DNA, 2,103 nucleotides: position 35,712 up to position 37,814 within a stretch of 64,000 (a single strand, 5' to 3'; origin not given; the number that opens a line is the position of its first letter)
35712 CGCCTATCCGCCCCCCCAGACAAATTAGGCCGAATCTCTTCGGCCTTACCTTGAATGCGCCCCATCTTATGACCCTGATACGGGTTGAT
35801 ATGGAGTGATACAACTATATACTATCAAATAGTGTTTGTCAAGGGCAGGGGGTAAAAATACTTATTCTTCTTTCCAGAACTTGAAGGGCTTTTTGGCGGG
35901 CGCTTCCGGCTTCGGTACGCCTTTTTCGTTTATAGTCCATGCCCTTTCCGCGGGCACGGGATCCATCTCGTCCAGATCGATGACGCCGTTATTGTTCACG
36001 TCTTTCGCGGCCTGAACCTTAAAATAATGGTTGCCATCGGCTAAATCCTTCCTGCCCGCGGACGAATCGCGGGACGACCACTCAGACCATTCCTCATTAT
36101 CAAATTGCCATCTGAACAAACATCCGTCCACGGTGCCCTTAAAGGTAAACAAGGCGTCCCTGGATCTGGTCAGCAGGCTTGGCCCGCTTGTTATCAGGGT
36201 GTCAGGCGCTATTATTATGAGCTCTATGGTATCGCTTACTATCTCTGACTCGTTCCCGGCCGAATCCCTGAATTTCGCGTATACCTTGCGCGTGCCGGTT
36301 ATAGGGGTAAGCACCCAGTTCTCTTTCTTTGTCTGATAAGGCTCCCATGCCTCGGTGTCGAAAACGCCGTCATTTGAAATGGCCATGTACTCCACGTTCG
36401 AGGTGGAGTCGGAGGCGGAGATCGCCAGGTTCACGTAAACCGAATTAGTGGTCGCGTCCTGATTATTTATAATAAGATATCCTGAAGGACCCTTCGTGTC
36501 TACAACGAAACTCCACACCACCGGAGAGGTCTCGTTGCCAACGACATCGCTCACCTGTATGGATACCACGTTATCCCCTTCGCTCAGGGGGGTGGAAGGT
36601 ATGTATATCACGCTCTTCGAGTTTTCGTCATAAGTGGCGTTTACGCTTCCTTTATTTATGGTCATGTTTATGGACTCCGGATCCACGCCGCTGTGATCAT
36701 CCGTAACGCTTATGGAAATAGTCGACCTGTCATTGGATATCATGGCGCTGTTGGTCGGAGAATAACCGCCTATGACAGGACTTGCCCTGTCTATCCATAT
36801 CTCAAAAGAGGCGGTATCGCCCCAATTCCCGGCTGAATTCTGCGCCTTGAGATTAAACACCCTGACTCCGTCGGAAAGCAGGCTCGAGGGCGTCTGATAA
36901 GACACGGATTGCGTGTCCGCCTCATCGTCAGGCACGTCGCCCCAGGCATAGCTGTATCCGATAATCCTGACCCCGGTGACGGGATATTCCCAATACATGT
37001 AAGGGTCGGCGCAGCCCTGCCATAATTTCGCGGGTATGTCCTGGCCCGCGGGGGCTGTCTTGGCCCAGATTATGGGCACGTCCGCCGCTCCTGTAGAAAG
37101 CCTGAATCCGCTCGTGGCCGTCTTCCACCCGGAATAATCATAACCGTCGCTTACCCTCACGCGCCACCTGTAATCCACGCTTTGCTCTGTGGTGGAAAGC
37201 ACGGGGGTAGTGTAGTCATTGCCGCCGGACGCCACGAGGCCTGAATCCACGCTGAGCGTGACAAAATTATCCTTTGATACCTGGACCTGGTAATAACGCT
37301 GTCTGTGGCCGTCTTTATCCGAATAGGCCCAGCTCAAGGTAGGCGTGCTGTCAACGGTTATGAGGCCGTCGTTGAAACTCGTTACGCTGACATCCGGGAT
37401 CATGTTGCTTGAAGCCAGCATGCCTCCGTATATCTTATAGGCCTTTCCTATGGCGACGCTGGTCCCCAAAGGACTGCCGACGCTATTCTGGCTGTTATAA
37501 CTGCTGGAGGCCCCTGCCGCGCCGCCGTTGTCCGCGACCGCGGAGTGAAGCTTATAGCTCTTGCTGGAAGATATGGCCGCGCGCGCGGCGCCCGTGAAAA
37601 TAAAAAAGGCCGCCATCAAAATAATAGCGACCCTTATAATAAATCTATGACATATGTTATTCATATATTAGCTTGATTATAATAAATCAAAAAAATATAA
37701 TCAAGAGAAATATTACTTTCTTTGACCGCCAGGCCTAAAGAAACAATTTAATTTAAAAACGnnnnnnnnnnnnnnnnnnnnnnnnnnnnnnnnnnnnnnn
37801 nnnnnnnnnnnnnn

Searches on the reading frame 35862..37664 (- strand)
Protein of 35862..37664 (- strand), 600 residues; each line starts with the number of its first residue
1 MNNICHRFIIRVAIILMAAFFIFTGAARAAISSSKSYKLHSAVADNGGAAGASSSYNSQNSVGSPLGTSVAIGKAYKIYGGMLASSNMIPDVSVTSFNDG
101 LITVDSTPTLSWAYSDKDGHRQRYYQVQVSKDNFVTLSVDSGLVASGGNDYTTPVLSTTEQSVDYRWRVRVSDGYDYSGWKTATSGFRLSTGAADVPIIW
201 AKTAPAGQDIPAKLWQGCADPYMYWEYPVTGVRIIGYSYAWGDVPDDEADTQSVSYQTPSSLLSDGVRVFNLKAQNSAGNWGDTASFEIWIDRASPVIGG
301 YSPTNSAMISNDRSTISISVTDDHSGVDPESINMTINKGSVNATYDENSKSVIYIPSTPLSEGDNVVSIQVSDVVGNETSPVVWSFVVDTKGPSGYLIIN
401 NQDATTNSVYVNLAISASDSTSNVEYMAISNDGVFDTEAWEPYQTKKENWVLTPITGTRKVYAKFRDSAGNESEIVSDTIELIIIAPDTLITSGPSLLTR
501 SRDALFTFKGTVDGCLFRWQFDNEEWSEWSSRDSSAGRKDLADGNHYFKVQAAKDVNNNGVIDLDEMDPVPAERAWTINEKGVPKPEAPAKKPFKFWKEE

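Call 5: search_protein_families(library=pfam, proteins=[window:35862-37664:-], max_evalue=0.01)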
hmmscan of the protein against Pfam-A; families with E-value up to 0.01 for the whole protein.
window:35862-37664:- (600 aa): 2 families
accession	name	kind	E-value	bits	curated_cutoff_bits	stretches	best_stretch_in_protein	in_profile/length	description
PF25788.1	Ig_Rha78A_N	-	7.9e-09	36.2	27.4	1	91-183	3-96/105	Rha78A-like, N-terminal immunoglobulin domain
PF19077.6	Big_13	-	1.7e-06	28.9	27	1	310-390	19-102/102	Bacterial Ig-like domain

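Call 6: search_protein_families(library=ncbifam, proteins=[window:35862-37664:-], max_evalue=0.01)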
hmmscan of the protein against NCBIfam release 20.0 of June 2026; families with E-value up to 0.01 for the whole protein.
window:35862-37664:- (600 aa): 2 families
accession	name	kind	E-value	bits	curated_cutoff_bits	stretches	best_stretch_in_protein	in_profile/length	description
NF047446.1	barrel_OmpL47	domain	4e-06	27.2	40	1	413-479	7-65/68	OmpL47-type beta-barrel domain-containing protein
NF058579.1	CPR_pilus_PamT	equivalog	6.9e-06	25.6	240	1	9-106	4-101/241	CPR-type pilus protein PamT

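Call 72: find_homologous_proteins(query=window:35862-37664:-, max_evalue=0.00001)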
Query window:35862-37664:- (600 aa): 145 proteins with E <= 0.00001 among 8000 candidates; the best 120 are listed.
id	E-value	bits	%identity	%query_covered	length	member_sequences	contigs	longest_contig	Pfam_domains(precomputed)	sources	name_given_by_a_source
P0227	0.0e+0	1315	100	98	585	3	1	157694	PF25788.3,PF19077.7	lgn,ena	-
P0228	4.4e-289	978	70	99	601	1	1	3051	PF25788.3,PF19077.7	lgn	-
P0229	5.2e-288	975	71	96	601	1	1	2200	PF25788.3,PF19077.7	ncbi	-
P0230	2.7e-285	966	69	99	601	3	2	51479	PF19077.7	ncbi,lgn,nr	ncbi:MAG: hypothetical protein KKB22_03265 [Candidatus Omnitrophica bacterium]|nr:hypothetical prote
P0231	3.0e-285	966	69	99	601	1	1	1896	-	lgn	-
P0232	2.9e-284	962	69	100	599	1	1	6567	PF25788.3,PF19077.7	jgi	jgi:hypothetical protein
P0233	3.1e-284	962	69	99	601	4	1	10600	PF25788.3,PF19077.7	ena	-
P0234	6.8e-284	961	70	96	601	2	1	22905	PF19077.7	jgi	-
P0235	1.6e-283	960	69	96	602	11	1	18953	PF25788.3,PF19077.7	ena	-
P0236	3.0e-281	952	68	99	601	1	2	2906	PF19077.7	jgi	jgi:hypothetical protein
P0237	2.8e-279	946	68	99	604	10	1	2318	PF25788.3,PF19077.7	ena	-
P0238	2.5e-278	943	68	99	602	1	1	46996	PF19077.7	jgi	-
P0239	4.3e-278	942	69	94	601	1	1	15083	PF25788.3,PF19077.7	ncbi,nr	ncbi:MAG: hypothetical protein NTX47_03300 [Candidatus Omnitrophica bacterium]|nr:hypothetical prote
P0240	5.3e-278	942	68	96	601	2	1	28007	PF25788.3,PF19077.7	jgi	-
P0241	5.5e-278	942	68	99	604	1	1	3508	PF25788.3,PF19077.7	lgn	-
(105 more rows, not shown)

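Call 81: predict_structure(alignment_id=A6)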
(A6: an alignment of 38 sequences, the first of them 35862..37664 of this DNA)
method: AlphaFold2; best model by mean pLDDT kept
length: 600 residues; sequences in the alignment: 38
mean_pLDDT: 82.0   pTM: 0.53
mean pLDDT of the five models: 82.0, 81.8, 81.5, 81.0, 80.1
residues with pLDDT >= 90: 310; 70-90: 173; 50-70: 50; < 50: 67
segments of 3 or more residues with pLDDT < 50: 1-3, 25-84
pLDDT, mean of each block of 10 residues (from residue 1): 65 82 49 36 33 37 35 40 56 77 80 83 90 89 89 79 82 85 82 70 87 71 79 83 91 89 84 85 87 89 95 96 90 95 95 96 96 89 96 96 93 96 96 94 96 94 97 97 91 90 94 93 94 92 94 90 89 91 58 50
secondary structure, 60 per line:
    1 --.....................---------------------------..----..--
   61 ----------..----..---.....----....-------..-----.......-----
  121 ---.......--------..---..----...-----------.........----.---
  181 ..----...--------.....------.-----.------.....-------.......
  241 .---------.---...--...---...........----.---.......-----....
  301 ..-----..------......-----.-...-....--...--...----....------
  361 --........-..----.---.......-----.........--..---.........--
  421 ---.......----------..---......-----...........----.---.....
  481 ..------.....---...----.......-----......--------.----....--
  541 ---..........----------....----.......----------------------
elements in order: H3-23 H82-86 E91-94 E109-115 E124-130 E150-152 E164-172 E187-189 E198-202 E222-226 E234-241 E255-257 E266-276 E285-291 E297-302 E316-321 E333-336 E339-341 E344-346 E351-354 E363-370 E382-388 E394-399 E410-418 E424-430 E446-451 E457-467 E476-482 E489-493 E497-499 E504-510 E516-521 E535-538 E544-553 E572-578

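Call 86: fold_search(model_id=the predicted structure, library=pdb)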
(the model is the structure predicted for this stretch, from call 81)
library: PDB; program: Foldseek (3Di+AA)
matches with E <= 10: 1773; with E <= 0.001: 371
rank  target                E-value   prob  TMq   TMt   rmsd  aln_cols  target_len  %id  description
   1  7ok5_A                2.4e-12  1.00  0.17  0.18  43.5       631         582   10  Crystal structure of mouse neurofascin 155 immunoglobulin domains (released 2022-12-14)
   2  9ba4_A                8.3e-12  1.00  0.15  0.12  20.8       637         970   11  Full-length cross-linked Contactin 2 (CNTN2) (released 2024-07-17)
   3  8q6t_I                2.4e-11  1.00  0.23  0.16  20.2       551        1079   13  Helical reconstruction of the relaxed thick filament from FIB milled left ventricular mouse myofibrils (released 2023-11-01)
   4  8k53_A                4.4e-11  1.00  0.18  0.15  22.7       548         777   10  Structure of the Dimeric Human CNTN2 Ig 1-6-FNIII 1-2 Domain in an Asymmetric State (released 2023-12-06)
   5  8dh9_A                4.6e-11  1.00  0.21  0.24  17.9       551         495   12  Leptin-bound leptin receptor complex-D3-D7 (released 2023-04-19)
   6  9fly_A                8.6e-11  1.00  0.23  0.18  20.7       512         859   13  CryoEM structure of the base (4151-5009) in the grappling hook protein A (GhpA) in the bacterium Aureispira sp. CCB-QB (released 2024-10-16)
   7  8uin_A                1.3e-10  1.00  0.18  0.17  45.6       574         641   10  Structure of the C3bBb-albicin complex (released 2024-05-08)
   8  4yfg_A                1.5e-10  1.00  0.25  0.30  23.4       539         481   11  Crystal structure of PTP delta meA3/meB minus variant Ig1-Fn1 (released 2015-05-06)
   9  4yfd_A                1.8e-10  1.00  0.19  0.22  20.6       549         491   11  Crystal structure PTP delta Ig1-Fn2 in complex with IL-1RAcP (released 2015-05-06)
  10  2wii_A                1.9e-10  1.00  0.18  0.17  45.6       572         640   10  Complement C3b in complex with factor H domains 1-4 (released 2009-06-09)
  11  4pbx                  2.4e-10  1.00  0.20  0.21  20.6       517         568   10  Crystal structure of the six N-terminal domains of human receptor protein tyrosine phosphatase sigma (released 2014-11-12)
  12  9fls_A                2.6e-10  1.00  0.24  0.36  16.3       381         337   14  CryoEM structure of the fragment-3 (2061-2397) in the grappling hook protein A (GhpA) in the bacterium Aureispira sp.  (released 2024-10-16)
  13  7ol4_D                2.8e-10  1.00  0.15  0.16  44.4       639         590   10  Mouse contactin-1 neurofascin-155 immunoglobulin domains adhesion complex (released 2022-12-14)
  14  2yn5_A                3.2e-10  1.00  0.27  0.51  20.8       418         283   13  Structural insight into the giant calcium-binding adhesin SiiE: implications for the adhesion of Salmonella enterica t (released 2013-04-03)
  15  7ol4_C                3.7e-10  1.00  0.14  0.15  44.6       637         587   10  Mouse contactin-1 neurofascin-155 immunoglobulin domains adhesion complex (released 2022-12-14)
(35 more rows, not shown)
